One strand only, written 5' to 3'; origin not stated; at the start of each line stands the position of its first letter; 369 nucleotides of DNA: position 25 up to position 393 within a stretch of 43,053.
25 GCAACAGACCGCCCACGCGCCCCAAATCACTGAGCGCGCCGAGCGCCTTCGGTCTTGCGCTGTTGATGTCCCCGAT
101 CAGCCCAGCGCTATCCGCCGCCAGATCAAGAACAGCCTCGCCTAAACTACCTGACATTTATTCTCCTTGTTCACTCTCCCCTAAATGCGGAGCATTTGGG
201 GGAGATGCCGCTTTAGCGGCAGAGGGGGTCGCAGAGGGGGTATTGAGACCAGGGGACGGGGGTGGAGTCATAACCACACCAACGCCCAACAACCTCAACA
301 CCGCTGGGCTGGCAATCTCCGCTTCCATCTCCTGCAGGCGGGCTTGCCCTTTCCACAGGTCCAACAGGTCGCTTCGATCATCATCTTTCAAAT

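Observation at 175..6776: Nine-copy family of stop-codon-abutting stem-loop + purine mirror-repeat elements, a candidate triplex-forming module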

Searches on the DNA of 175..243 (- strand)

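Call 43: build_rna_model(alignment_id=A1)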
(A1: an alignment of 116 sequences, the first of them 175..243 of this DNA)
Model R1 built from alignment A1 (116 sequences, 96 columns); structure: RNAalifold consensus.
model positions 54; base pairs 11; branch points 0; effective number of sequences 56.67; information 1.028 bits per position. Calibrated on 0.2 Mb of random sequence (short: E-values are rough).
structure used (alignment columns):
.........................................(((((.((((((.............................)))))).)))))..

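Call 44: search_with_rna_model(model_id=R1, source=window, filters=off, max_evalue=10)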
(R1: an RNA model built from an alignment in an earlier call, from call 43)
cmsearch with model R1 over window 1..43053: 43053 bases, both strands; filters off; matches with E-value up to 10: 25.
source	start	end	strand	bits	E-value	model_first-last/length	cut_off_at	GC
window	4560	4610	-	61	6.5e-13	1-54/54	no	0.53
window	6722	6778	-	60.5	8.6e-13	1-54/54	no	0.61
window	29715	29771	-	48.4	7.1e-10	1-54/54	no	0.56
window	2231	2281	-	43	1.4e-08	1-54/54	no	0.65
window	4054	4103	-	39.4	1e-07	1-54/54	no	0.58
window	923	979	-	38.2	2e-07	1-54/54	no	0.54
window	2741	2806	-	35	1.2e-06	1-54/54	no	0.55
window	911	964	+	34.2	1.9e-06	1-54/54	no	0.52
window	173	222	-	33.5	2.7e-06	1-54/54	no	0.58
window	15356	15403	-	31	1.1e-05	1-54/54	no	0.62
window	4056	4089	+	30.9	1.2e-05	15-53/54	no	0.59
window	29701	29754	+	30.6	1.3e-05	1-54/54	no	0.5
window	6724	6764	+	29.9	2e-05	15-52/54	no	0.59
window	161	207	+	26.1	0.00016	1-54/54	no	0.51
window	4549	4598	+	25.3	0.00025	1-54/54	no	0.46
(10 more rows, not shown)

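Call 45: search_with_rna_model(model_id=R1, sources=[L001, L002, L003, L004, L005, L006, L007, L008, L009, L010, L011, L012, L013, L014, L015, L016], max_evalue=1)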
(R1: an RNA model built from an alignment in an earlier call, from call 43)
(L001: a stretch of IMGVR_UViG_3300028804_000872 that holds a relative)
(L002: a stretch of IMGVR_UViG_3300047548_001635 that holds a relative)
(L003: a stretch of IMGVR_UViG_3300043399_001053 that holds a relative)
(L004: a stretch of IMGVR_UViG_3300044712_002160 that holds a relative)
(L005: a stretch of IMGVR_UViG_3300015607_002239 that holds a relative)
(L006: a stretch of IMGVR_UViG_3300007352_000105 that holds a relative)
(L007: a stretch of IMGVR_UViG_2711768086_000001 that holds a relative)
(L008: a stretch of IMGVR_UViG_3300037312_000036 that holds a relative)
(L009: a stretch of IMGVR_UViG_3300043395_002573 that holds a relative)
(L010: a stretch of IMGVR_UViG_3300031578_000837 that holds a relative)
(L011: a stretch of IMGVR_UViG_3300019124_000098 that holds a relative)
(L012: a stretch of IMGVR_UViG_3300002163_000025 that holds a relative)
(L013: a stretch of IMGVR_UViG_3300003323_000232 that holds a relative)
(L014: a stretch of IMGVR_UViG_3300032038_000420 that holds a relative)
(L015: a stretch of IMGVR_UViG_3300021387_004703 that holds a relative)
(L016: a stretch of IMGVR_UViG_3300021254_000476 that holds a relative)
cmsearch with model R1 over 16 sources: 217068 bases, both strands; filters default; matches with E-value up to 1: 3.
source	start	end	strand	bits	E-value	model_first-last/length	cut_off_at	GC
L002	11761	11797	+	22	0.0081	1-54/54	no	0.7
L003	3285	3321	+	22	0.0081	1-54/54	no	0.7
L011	16467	16503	-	17.8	0.082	1-54/54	no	0.73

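Call 47: search_with_rna_model(model_id=R1, sources=[L095, L096, L097, L098, L099, L100, L101, L102, L103, L104, L105, L106, L107, L108, L109, L110, L111, L112, L113, L114, L115, L116, L117, L118, L119, L120, L121, L122, L123, L124, L125, L126, L127, L128, L129, L130, L131, L132, L133, L134, L135, L136, L137, L138, L139, L140, L141, L142, L143, L144, L145, L146, L147, L148, L149, L150, L151, L152, L153, L154, L155, L156, L157, L158, L159, L160, L161, L162, L163, L164, L165, L166, L167, L168, L169, L170, L171, L172, L173, L174, L175, L176, L177, L178, L179, L180, L181, L182, L183, L184, L185, L186, L187, L188, L189, L190, L191, L192, L193, L194], max_evalue=0.001)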
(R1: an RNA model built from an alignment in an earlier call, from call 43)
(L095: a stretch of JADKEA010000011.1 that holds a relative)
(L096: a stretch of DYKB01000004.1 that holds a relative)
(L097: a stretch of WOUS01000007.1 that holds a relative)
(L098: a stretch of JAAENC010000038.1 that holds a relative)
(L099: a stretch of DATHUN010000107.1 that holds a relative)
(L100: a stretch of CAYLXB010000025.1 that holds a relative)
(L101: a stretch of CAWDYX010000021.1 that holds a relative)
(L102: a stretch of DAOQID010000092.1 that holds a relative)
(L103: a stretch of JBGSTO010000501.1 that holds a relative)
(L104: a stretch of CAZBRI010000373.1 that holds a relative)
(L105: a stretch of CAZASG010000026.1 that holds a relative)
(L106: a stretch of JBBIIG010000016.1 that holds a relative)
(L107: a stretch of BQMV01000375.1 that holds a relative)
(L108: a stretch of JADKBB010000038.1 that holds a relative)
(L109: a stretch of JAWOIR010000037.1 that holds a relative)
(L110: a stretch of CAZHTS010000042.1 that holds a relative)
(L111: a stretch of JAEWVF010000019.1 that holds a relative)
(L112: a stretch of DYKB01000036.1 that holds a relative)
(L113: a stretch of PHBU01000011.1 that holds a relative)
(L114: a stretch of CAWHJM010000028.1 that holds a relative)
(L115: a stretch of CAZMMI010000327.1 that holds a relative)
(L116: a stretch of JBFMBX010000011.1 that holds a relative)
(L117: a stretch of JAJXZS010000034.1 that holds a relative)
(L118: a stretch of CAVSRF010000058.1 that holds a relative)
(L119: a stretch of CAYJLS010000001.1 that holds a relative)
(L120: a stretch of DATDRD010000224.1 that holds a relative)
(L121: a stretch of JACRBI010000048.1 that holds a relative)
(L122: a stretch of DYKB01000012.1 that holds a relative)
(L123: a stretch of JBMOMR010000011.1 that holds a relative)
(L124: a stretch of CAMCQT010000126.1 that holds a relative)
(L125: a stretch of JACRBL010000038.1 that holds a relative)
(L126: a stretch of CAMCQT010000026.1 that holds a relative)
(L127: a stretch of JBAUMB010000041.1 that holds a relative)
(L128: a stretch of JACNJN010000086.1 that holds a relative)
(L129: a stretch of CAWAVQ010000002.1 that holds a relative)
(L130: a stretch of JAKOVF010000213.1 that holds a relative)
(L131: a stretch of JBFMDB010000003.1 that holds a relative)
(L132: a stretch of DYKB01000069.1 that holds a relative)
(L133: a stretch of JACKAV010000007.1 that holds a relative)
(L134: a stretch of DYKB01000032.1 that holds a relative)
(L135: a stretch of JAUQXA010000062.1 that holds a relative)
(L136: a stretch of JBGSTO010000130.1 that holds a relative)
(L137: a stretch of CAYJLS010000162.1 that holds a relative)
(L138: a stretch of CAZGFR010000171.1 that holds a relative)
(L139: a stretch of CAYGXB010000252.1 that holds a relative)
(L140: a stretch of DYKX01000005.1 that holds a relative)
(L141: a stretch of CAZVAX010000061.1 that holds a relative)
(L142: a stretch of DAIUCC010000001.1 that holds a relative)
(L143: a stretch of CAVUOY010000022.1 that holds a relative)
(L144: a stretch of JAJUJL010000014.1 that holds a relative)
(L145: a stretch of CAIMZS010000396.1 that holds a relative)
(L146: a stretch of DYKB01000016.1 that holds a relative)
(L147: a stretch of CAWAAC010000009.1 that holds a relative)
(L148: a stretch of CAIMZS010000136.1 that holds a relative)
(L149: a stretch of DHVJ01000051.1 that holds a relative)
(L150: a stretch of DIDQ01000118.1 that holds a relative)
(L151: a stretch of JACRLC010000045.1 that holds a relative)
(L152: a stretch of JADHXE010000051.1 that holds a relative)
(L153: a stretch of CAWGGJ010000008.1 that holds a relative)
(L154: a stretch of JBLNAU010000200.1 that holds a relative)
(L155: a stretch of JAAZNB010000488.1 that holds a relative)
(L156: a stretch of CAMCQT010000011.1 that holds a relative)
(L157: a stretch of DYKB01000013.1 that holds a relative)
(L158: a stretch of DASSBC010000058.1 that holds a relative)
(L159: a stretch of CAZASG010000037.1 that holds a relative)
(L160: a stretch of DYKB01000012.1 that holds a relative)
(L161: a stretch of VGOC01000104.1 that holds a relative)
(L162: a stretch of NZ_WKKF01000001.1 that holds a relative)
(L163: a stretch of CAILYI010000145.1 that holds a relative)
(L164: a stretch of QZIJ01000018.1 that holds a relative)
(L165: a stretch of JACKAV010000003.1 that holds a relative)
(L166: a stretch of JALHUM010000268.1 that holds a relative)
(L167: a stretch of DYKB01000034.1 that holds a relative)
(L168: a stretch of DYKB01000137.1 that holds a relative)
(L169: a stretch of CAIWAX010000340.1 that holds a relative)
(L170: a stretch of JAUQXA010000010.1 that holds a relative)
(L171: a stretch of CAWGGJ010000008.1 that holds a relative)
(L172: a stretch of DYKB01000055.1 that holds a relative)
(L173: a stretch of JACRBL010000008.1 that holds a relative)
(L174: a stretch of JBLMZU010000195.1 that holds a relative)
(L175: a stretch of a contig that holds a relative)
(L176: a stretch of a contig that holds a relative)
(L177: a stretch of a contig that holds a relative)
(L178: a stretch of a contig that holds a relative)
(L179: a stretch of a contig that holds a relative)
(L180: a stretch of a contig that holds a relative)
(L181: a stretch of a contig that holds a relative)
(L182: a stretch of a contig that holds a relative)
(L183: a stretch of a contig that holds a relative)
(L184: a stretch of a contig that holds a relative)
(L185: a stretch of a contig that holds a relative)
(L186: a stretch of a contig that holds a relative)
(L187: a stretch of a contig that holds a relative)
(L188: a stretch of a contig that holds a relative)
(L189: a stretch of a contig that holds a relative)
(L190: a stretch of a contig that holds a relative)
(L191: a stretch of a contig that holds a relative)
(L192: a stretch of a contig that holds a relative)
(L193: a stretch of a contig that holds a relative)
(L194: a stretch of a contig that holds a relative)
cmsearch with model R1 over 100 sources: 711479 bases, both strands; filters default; matches with E-value up to 0.001: 233.
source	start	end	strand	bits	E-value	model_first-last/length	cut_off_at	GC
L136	2372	2422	+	60.9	1.1e-11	1-54/54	no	0.59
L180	2855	2908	-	59.3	2.7e-11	1-54/54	no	0.61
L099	964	1018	+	59.1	3.1e-11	1-54/54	no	0.65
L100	574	628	-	58.9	3.5e-11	1-54/54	no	0.67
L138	1623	1674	+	58.6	4.1e-11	1-54/54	no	0.62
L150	7351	7405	-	58.2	5.1e-11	1-54/54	no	0.62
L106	7240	7293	-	58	5.6e-11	1-54/54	no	0.59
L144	5886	5936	-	57.5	7.4e-11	1-54/54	no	0.63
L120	376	428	-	57.4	7.7e-11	1-54/54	no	0.58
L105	4361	4418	+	57.2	8.9e-11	1-54/54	no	0.62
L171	3761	3810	-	55.9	1.8e-10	1-54/54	no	0.64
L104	3621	3671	-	55.7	2e-10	1-54/54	no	0.57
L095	2937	2987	+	55.4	2.4e-10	1-54/54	no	0.61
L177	3898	3948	+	55.2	2.7e-10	1-54/54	no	0.55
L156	6745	6796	+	54.8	3.3e-10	1-54/54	no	0.58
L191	4398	4449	-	54.4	4.2e-10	1-54/54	no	0.65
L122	4826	4876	-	54.3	4.3e-10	1-54/54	no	0.49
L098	6996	7047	+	54.1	5e-10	1-54/54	no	0.44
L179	7783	7835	+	54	5.1e-10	1-54/54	no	0.6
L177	5357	5407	+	53.9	5.5e-10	1-54/54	no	0.57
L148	5970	6018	-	53.9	5.5e-10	1-54/54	no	0.61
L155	38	88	+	53.5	6.9e-10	1-54/54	no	0.61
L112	1917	1967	+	53.5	7e-10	1-54/54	no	0.47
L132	4262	4312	-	53.5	7e-10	1-54/54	no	0.47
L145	837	885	+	53.1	8.5e-10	1-54/54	no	0.69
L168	386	436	+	52.9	9.3e-10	1-54/54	no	0.47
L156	1944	2007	-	52.8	9.8e-10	1-54/54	no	0.5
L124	3122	3173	-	52.3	1.3e-09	1-54/54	no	0.63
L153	1001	1048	-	52.2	1.4e-09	1-54/54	no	0.54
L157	5246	5296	+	51.8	1.7e-09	1-54/54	no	0.49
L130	2514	2569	-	51.8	1.8e-09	1-54/54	no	0.64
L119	4810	4859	+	51.7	1.8e-09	1-54/54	no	0.6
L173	5094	5151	-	51.7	1.9e-09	1-54/54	no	0.64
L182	7793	7842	+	51.6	1.9e-09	1-54/54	no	0.56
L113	4777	4825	+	51.6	1.9e-09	1-54/54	no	0.63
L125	6435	6484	-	51.6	2e-09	1-54/54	no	0.58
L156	5781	5839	-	51.5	2e-09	1-54/54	no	0.58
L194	475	527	-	51.4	2.2e-09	1-54/54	no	0.49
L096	1187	1239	+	51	2.7e-09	1-54/54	no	0.57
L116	5794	5844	+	50.9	3e-09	1-54/54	no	0.65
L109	836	886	-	50.7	3.2e-09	1-54/54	no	0.55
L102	545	603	-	50.7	3.2e-09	1-54/54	no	0.53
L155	298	348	+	50.6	3.4e-09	1-54/54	no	0.59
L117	4564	4614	-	50.6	3.4e-09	1-54/54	no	0.63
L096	1249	1299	-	50.5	3.7e-09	1-54/54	no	0.51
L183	4426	4484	-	50.3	4.1e-09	1-54/54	no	0.63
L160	4796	4846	+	50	4.8e-09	1-54/54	no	0.43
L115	281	327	-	49.7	5.5e-09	1-54/54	no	0.64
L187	285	343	-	49.6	5.8e-09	1-54/54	no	0.54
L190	5840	5886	-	49.6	5.9e-09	1-54/54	no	0.64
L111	5180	5226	+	49.6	6e-09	1-54/54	no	0.64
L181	314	372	-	49.4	6.6e-09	1-54/54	no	0.58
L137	3678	3733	+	49.2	7.3e-09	1-54/54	no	0.62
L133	3364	3425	+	49.2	7.5e-09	1-54/54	no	0.61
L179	7845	7898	-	49.1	7.8e-09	1-54/54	no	0.65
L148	5911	5964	+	49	8.2e-09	1-54/54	no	0.59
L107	3192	3249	+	48.8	9.1e-09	1-54/54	no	0.57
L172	1303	1355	+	48.8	9.3e-09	1-54/54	no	0.57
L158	2722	2770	-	48.8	9.5e-09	1-54/54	no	0.63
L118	6117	6174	-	48.6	1e-08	1-54/54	no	0.62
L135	4743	4789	-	48.6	1e-08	1-54/54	no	0.62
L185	2969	3015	+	48.5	1.1e-08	1-54/54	no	0.64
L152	1455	1504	-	48.5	1.1e-08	1-54/54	no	0.6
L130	2500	2557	+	48.3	1.2e-08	1-54/54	no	0.66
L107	3206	3261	-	48.3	1.2e-08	1-54/54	no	0.57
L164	235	284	+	48.3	1.2e-08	1-54/54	no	0.6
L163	859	914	-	48.1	1.3e-08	1-54/54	no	0.54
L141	4271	4330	-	48.1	1.4e-08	1-54/54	no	0.58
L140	2716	2762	+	47.9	1.5e-08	1-54/54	no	0.6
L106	7292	7343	+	47.9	1.6e-08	1-54/54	no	0.56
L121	1113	1156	-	47.6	1.8e-08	1-54/54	no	0.55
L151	5173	5229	-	47.6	1.8e-08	1-54/54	no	0.65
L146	4860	4911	+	47.6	1.8e-08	1-54/54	no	0.46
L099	405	459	+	47.6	1.9e-08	1-54/54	no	0.64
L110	7170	7218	+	47.4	2.1e-08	1-54/54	no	0.47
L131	4497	4554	+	47.3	2.1e-08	1-54/54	no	0.67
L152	1442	1490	+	47.2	2.2e-08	1-54/54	no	0.59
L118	6103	6162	+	47.1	2.4e-08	1-54/54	no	0.58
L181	301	360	+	47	2.5e-08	1-54/54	no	0.63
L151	5160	5217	+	47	2.6e-08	1-54/54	no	0.64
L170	2994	3041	+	46.8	2.8e-08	1-54/54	no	0.65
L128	6355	6400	-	46.8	2.8e-08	1-54/54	no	0.59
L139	600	646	-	46.6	3.1e-08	1-54/54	no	0.64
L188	5657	5716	+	46.6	3.1e-08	1-54/54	no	0.65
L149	7742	7792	+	46.5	3.3e-08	1-54/54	no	0.63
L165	4845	4906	-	46.4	3.4e-08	1-54/54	no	0.58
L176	3721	3767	-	46.2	3.9e-08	1-54/54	no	0.6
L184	1493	1541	-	46.1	4.1e-08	1-54/54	no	0.53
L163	847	901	+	46.1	4.1e-08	1-54/54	no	0.6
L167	1506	1556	+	46.1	4.2e-08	1-54/54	no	0.53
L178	4241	4291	-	46.1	4.2e-08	1-54/54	no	0.53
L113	4791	4840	-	46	4.5e-08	1-54/54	no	0.64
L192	4408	4453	+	45.8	4.8e-08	1-54/54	no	0.63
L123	6081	6142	-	45.8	4.9e-08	1-54/54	no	0.65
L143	7268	7313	-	45.7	5.1e-08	1-54/54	no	0.5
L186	2316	2362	-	45.6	5.4e-08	1-54/54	no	0.53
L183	4414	4472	+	45.5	5.9e-08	1-54/54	no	0.61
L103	6917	6965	-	45.4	6.2e-08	1-54/54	no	0.63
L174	1395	1453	-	45.3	6.5e-08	1-54/54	no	0.64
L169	3891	3945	+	45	7.5e-08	1-54/54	no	0.58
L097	1249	1295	-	44.8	8.5e-08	1-54/54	no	0.64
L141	4259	4316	+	44.8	8.7e-08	1-54/54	no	0.64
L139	4750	4797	+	44.6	9.3e-08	1-54/54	no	0.6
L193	2353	2403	-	44.3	1.1e-07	1-54/54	no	0.53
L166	2404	2452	-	44.2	1.2e-07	1-54/54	no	0.67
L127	1376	1424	+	44.2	1.2e-07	1-54/54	no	0.63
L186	2304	2350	+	44.1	1.3e-07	1-54/54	no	0.55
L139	587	634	+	44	1.3e-07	1-54/54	no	0.6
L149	5173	5220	+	43.8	1.5e-07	1-54/54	no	0.52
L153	1148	1194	-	43.7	1.6e-07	1-54/54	no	0.6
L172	1365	1415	-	43.7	1.6e-07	1-54/54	no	0.55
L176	3707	3755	+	43.6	1.6e-07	1-54/54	no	0.63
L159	5281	5326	+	43.4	1.9e-07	1-54/54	no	0.52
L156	6818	6866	-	43.3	2e-07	1-54/54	no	0.59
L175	1779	1836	-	43.1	2.2e-07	1-54/54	no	0.69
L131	4509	4566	-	42.8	2.6e-07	1-54/54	no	0.67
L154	134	180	-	42.6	2.8e-07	1-54/54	no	0.62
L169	4045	4099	-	42.6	2.9e-07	1-54/54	no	0.58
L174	1383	1440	+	42.6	2.9e-07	1-54/54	no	0.66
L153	1261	1306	-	41.7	4.7e-07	1-54/54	no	0.54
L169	4178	4232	+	41.7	4.9e-07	1-54/54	no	0.56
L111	5194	5240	-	41.5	5.2e-07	1-54/54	no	0.6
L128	6341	6388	+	41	7.1e-07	1-54/54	no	0.62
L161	7960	7997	-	41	7.2e-07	14-54/54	no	0.58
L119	4909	4958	-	41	7.2e-07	1-54/54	no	0.6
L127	1388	1438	-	40.9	7.3e-07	1-54/54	no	0.65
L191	3317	3382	-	40.9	7.6e-07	1-54/54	no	0.7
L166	2391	2440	+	40.5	9e-07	1-54/54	no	0.68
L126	4881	4938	-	40.1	1.1e-06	1-54/54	no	0.6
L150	7251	7303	+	40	1.2e-06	1-54/54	no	0.6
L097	1235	1281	+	40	1.2e-06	1-54/54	no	0.66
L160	4505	4561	-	39.9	1.3e-06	1-54/54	no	0.51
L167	1518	1568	-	39.9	1.3e-06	1-54/54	no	0.55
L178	4229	4279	+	39.9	1.3e-06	1-54/54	no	0.55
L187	4147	4197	-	39.6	1.5e-06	1-54/54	no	0.59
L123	6069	6127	+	39.6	1.6e-06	1-54/54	no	0.64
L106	7307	7341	-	39.6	1.6e-06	15-52/54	no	0.51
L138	1685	1735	-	39.5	1.6e-06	1-54/54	no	0.55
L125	6332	6382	+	39.4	1.7e-06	1-54/54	no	0.57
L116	5806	5857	-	39.3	1.8e-06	1-54/54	no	0.56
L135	4729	4777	+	39.3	1.8e-06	1-54/54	no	0.57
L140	2728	2775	-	39.2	1.9e-06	1-54/54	no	0.52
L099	976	1030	-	39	2.1e-06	1-54/54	no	0.55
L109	822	872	+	38.3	3.2e-06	1-54/54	no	0.51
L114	2236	2289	+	38.3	3.2e-06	1-54/54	no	0.63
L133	3376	3435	-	38.1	3.5e-06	1-54/54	no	0.58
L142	2033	2093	+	38.1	3.6e-06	1-54/54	no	0.56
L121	1099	1142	+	38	3.7e-06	1-54/54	no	0.57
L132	4201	4253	+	37.7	4.4e-06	1-54/54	no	0.51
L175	1765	1824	+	37.3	5.5e-06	1-54/54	no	0.62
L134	4315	4367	+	37.2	5.8e-06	1-54/54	no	0.51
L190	5832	5874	+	37.1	6e-06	1-54/54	no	0.58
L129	4113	4168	+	37.1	6e-06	1-54/54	no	0.59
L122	4764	4816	+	36.7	7.8e-06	1-54/54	no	0.55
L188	5669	5727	-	36.6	7.9e-06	1-54/54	no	0.61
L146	4873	4923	-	36.5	8.3e-06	1-54/54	no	0.49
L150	7334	7391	+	36.4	9.2e-06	1-54/54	no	0.53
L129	4123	4169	-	36.3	9.4e-06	12-54/54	no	0.62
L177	3690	3745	-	36.2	1e-05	1-54/54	no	0.54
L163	952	1006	-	36.2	1e-05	1-54/54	no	0.58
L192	4422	4466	-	36.1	1e-05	1-54/54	no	0.58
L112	1977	2029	-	35.9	1.2e-05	1-54/54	no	0.49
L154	119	167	+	35.8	1.2e-05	1-54/54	no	0.65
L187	164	220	+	35.8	1.3e-05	1-54/54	no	0.58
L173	5096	5135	+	35.5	1.5e-05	15-53/54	no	0.6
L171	3751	3799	+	35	2e-05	1-54/54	no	0.57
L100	561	616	+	34.8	2.2e-05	1-54/54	no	0.59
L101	1417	1485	+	34.7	2.3e-05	1-54/54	no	0.52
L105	4373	4421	-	34.6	2.5e-05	1-54/54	no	0.57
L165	4835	4894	+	34.4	2.7e-05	1-54/54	no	0.53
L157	5258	5306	-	34.4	2.7e-05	1-54/54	no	0.45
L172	3119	3149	-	34.1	3.2e-05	17-50/54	no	0.48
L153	988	1036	+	33.8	3.7e-05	1-54/54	no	0.53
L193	2339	2388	+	33.8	3.7e-05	1-54/54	no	0.54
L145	849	893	-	33.7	4.1e-05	1-54/54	no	0.64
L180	2857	2895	+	33.4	4.7e-05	15-53/54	no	0.59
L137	3693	3736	-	33.4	4.8e-05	1-54/54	no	0.59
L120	378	415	+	33.3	4.9e-05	15-53/54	no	0.55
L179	7797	7833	-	33.1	5.7e-05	15-52/54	no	0.59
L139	4763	4809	-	32.8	6.7e-05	1-54/54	no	0.55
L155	50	102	-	32.7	7.1e-05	1-54/54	no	0.55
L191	4389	4437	+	32.7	7.2e-05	1-54/54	no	0.61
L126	4863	4927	+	32.5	7.7e-05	1-54/54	no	0.6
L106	7242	7279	+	32.5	7.8e-05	15-52/54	no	0.53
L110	7182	7231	-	32.4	8.2e-05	1-54/54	no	0.5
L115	283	313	+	32.3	8.7e-05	15-52/54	no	0.58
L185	2983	3013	-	32.3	8.7e-05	15-52/54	no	0.58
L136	2385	2420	-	32.3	8.9e-05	15-53/54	no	0.53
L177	3912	3946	-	32.2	9.1e-05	15-52/54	no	0.51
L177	5371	5405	-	32.2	9.1e-05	15-52/54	no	0.51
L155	310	360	-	32.1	9.6e-05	1-54/54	no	0.51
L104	3623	3657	+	31.9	0.00011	15-52/54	no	0.51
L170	3008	3039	-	31.8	0.00011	15-52/54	no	0.62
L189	7625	7675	+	31.7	0.00012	1-54/54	no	0.63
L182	7805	7854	-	31.7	0.00012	1-54/54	no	0.5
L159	5293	5325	-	31.6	0.00013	14-54/54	no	0.52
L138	1638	1672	-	31.6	0.00013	15-52/54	no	0.57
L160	4493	4545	+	31.4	0.00014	1-54/54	no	0.49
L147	5361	5434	-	31.3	0.00015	1-54/54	no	0.57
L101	1500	1556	+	31.2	0.00016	1-54/54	no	0.63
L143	7270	7299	+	31.2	0.00016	15-52/54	no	0.53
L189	7683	7731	-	31.1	0.00017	1-54/54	no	0.59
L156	6803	6856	+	31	0.00018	1-54/54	no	0.56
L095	2950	2985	-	30.9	0.00019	15-53/54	no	0.61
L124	3124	3159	+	30.8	0.0002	15-53/54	no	0.64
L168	398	446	-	30.7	0.00021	1-54/54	no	0.47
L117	4547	4602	+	30.7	0.00022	1-54/54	no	0.54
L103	6919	6951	+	30.6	0.00023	15-52/54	no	0.61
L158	2624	2672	+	30.6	0.00023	1-54/54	no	0.65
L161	7962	7996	+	30.2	0.00028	15-52/54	no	0.6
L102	533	591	+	30.2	0.00028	1-54/54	no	0.47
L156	6760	6794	-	30.2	0.00028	15-52/54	no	0.54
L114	2252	2286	-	30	0.00031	16-51/54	no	0.57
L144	5888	5923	+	30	0.00031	15-53/54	no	0.61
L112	1929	1976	-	30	0.00031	1-54/54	no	0.44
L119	4822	4871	-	29.9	0.00033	1-54/54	no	0.58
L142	2158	2214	-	29.8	0.00035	1-54/54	no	0.54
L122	4828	4862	+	29.8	0.00036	15-52/54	no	0.46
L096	1251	1285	+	29.7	0.00036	15-52/54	no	0.49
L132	4264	4298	+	29.7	0.00037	15-52/54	no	0.43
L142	2049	2091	-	29.7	0.00037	15-52/54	no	0.58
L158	2724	2756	+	29.6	0.00038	15-52/54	no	0.55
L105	6506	6582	+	29.5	0.00041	1-54/54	no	0.57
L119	4896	4946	+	29.5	0.00042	1-54/54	no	0.53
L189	7686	7718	+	29.3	0.00047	16-51/54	no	0.55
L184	1495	1529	+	29.2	0.0005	15-52/54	no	0.49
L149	6071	6118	+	29.2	0.0005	1-54/54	no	0.58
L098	7010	7045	-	29.1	0.00053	15-52/54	no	0.42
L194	405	452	+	29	0.00055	1-54/54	no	0.62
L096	1202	1236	-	29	0.00055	16-51/54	no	0.51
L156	5771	5827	+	28.8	0.0006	1-54/54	no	0.51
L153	1263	1296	+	28.8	0.00061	15-54/54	no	0.5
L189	5043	5085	-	28.7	0.00064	1-54/54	no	0.65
